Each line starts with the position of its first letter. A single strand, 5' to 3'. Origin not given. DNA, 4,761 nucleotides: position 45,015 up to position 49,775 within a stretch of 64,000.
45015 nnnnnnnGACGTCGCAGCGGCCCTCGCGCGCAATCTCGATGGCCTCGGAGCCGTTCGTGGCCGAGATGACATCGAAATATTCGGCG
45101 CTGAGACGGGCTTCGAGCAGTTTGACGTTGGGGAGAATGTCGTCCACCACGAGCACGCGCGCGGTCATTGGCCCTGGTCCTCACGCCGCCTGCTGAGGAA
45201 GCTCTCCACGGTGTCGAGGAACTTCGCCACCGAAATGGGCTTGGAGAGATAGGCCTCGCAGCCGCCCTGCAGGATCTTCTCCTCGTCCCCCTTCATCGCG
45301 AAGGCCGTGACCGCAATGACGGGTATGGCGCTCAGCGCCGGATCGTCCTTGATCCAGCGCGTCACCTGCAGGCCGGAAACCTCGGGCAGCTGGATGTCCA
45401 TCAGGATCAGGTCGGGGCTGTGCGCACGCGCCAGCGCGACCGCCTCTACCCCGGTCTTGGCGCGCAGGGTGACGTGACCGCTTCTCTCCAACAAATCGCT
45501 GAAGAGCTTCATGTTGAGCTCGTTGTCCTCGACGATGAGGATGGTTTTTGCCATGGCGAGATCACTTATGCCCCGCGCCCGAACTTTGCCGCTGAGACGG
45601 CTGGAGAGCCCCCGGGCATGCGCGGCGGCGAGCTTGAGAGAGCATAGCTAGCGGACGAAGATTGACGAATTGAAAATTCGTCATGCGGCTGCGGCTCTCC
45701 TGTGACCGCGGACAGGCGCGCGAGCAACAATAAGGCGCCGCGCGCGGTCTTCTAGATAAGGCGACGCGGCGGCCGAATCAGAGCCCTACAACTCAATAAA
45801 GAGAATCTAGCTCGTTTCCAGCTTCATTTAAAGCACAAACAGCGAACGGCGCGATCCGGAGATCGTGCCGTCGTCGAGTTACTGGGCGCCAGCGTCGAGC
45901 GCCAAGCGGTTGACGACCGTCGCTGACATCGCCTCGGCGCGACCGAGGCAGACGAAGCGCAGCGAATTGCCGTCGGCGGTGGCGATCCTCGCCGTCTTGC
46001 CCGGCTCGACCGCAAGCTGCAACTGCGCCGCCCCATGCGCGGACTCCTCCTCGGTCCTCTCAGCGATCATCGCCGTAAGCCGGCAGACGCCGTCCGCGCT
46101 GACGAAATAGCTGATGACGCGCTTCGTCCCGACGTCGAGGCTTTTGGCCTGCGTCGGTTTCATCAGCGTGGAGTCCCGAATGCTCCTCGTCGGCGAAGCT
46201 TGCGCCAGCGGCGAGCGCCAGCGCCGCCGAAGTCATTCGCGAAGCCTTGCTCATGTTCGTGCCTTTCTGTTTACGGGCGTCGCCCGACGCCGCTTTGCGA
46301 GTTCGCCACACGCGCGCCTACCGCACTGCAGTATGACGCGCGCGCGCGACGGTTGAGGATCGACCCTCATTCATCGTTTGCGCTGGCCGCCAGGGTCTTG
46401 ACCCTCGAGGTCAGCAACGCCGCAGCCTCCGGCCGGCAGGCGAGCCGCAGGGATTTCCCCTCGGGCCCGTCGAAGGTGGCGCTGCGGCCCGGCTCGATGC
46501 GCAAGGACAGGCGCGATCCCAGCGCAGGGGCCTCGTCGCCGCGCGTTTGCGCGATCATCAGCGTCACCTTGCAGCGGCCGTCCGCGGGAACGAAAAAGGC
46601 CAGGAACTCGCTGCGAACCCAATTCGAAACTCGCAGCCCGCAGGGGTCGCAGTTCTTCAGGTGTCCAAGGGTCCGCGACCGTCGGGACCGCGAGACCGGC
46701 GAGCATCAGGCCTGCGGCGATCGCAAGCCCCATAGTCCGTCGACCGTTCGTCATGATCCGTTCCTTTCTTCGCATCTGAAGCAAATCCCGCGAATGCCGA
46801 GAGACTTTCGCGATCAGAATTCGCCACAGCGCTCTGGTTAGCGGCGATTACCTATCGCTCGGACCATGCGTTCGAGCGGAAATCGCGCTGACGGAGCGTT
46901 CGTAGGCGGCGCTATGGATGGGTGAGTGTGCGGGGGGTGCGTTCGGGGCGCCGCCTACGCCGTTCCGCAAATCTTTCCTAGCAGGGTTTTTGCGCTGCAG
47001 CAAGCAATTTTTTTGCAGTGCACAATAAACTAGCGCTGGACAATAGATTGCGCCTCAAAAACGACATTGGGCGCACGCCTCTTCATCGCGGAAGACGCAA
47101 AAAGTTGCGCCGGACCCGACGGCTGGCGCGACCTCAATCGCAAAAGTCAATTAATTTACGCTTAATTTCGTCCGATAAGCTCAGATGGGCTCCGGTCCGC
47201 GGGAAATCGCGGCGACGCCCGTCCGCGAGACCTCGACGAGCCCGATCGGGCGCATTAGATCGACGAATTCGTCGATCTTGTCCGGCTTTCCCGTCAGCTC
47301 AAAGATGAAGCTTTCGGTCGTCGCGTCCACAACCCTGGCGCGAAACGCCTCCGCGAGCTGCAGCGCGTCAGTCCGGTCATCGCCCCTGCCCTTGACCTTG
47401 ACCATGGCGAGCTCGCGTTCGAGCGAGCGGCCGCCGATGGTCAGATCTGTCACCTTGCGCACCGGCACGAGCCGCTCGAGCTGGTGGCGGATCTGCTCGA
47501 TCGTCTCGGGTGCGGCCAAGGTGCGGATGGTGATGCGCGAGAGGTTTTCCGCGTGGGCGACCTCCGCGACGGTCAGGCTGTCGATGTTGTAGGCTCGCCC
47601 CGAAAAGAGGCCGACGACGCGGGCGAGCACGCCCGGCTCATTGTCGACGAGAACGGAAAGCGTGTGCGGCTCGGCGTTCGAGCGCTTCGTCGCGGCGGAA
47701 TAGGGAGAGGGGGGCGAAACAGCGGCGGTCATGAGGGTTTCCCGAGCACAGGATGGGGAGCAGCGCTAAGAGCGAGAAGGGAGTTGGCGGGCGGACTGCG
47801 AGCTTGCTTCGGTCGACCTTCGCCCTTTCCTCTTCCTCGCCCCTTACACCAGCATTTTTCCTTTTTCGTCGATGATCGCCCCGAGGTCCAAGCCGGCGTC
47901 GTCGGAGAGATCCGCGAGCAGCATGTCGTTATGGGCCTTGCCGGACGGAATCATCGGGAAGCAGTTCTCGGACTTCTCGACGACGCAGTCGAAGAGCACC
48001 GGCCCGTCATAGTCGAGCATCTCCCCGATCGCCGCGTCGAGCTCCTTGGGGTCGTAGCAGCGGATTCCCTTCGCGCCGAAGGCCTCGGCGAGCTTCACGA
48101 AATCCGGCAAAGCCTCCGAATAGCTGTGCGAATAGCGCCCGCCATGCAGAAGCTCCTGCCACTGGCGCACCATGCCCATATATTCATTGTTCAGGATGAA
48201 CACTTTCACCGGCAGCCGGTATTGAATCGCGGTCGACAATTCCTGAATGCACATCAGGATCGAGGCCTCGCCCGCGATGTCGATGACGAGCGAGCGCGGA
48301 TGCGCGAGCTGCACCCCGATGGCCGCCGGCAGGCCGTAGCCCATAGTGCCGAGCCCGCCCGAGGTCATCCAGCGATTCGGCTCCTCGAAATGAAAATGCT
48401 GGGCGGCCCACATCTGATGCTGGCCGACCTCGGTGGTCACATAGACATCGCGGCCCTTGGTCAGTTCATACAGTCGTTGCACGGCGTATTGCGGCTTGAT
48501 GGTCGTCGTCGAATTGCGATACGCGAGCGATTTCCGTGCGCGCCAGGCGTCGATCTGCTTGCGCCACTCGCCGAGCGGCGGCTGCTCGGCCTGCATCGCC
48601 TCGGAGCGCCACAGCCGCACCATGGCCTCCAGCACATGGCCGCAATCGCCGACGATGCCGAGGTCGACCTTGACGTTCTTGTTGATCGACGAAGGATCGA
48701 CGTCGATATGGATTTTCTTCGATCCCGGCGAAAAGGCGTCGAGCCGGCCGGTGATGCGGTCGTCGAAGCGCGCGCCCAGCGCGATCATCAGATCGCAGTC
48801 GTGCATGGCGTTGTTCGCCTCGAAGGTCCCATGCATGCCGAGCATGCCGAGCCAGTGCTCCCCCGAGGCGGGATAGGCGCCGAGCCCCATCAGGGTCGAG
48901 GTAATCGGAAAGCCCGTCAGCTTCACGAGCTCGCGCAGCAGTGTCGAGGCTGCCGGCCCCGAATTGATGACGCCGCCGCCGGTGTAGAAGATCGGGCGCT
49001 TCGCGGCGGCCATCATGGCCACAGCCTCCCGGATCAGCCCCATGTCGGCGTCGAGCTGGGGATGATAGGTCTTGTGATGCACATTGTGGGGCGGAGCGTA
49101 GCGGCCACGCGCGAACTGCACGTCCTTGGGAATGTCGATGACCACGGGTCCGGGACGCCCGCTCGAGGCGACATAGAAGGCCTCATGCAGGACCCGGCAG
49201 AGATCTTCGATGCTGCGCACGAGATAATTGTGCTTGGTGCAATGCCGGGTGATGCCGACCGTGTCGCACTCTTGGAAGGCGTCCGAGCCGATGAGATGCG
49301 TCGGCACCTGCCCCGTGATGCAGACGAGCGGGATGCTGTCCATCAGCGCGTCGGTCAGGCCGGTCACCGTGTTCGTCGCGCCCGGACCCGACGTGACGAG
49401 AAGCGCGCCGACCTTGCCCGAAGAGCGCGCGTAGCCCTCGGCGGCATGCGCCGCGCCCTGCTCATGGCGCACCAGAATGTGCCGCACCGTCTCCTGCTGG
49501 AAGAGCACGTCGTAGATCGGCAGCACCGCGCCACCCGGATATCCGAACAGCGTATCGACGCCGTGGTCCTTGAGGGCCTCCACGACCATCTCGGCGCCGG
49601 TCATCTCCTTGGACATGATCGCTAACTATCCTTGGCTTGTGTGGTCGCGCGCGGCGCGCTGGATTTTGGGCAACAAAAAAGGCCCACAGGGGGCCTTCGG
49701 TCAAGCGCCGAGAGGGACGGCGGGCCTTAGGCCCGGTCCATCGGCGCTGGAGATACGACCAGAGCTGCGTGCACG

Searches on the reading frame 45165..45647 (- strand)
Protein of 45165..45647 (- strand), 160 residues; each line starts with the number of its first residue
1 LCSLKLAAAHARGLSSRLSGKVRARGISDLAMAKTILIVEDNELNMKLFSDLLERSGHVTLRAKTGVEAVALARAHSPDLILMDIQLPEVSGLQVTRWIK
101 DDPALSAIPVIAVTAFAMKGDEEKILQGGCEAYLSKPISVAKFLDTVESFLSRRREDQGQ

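Call 56: search_protein_families(library=pfam, proteins=[window:45165-45647:-], max_evalue=0.001)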
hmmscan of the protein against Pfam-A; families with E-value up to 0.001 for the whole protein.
window:45165-45647:- (160 aa): 1 family
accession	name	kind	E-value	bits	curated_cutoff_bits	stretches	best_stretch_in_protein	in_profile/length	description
PF00072.30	Response_reg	-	6.9e-26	91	30.2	1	36-147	1-110/111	Response regulator receiver domain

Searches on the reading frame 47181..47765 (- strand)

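Call 56: search_protein_families(library=pfam, proteins=[window:47181-47765:-], max_evalue=0.001)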
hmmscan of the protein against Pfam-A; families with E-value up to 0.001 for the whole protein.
window:47181-47765:- (194 aa): 4 families
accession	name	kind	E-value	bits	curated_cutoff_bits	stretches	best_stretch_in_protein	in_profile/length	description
PF10369.15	ALS_ss_C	-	7.1e-28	96.9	23.2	1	117-190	1-74/74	Small subunit of acetolactate synthase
PF22629.2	ACT_AHAS_ss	-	2.6e-17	63.2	27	1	36-103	1-66/67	AHAS small subunit-like ACT domain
PF13710.12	ACT_5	-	1.8e-10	40.9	27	1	42-105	1-62/62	ACT domain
PF01842.31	ACT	-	1.3e-08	34.9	27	1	34-99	1-64/66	ACT domain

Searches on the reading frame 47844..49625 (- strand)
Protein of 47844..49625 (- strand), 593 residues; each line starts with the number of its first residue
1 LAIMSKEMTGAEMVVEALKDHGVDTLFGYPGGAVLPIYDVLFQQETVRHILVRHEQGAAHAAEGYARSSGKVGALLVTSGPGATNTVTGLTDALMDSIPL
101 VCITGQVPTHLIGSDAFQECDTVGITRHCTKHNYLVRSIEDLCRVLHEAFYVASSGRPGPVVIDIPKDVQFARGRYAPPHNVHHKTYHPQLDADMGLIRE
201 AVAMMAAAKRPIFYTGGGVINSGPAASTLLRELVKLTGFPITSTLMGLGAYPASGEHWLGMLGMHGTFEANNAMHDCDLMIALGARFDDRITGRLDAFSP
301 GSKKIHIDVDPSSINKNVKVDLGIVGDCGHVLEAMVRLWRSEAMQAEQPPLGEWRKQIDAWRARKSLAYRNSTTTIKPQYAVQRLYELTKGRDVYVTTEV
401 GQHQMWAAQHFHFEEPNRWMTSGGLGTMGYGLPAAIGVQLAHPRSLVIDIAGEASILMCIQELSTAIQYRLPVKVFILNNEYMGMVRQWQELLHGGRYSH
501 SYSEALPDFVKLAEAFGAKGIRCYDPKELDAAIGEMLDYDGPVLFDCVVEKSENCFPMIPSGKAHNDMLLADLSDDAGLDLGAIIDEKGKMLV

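Call 56: search_protein_families(library=pfam, proteins=[window:47844-49625:-], max_evalue=0.001)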
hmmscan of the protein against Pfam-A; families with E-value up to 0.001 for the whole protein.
window:47844-49625:- (593 aa): 3 families
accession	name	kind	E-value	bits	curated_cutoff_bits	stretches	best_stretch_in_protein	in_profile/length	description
PF02775.26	TPP_enzyme_C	-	1.1e-55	188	21.9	1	400-547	2-151/151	Thiamine pyrophosphate enzyme, C-terminal TPP binding domain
PF00205.28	TPP_enzyme_M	-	1.5e-43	148.2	30.4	1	198-334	1-136/137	Thiamine pyrophosphate enzyme, central domain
PF02776.23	TPP_enzyme_N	-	5.8e-41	139.5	26.8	1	8-124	1-118/119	Thiamine pyrophosphate enzyme, N-terminal TPP binding domain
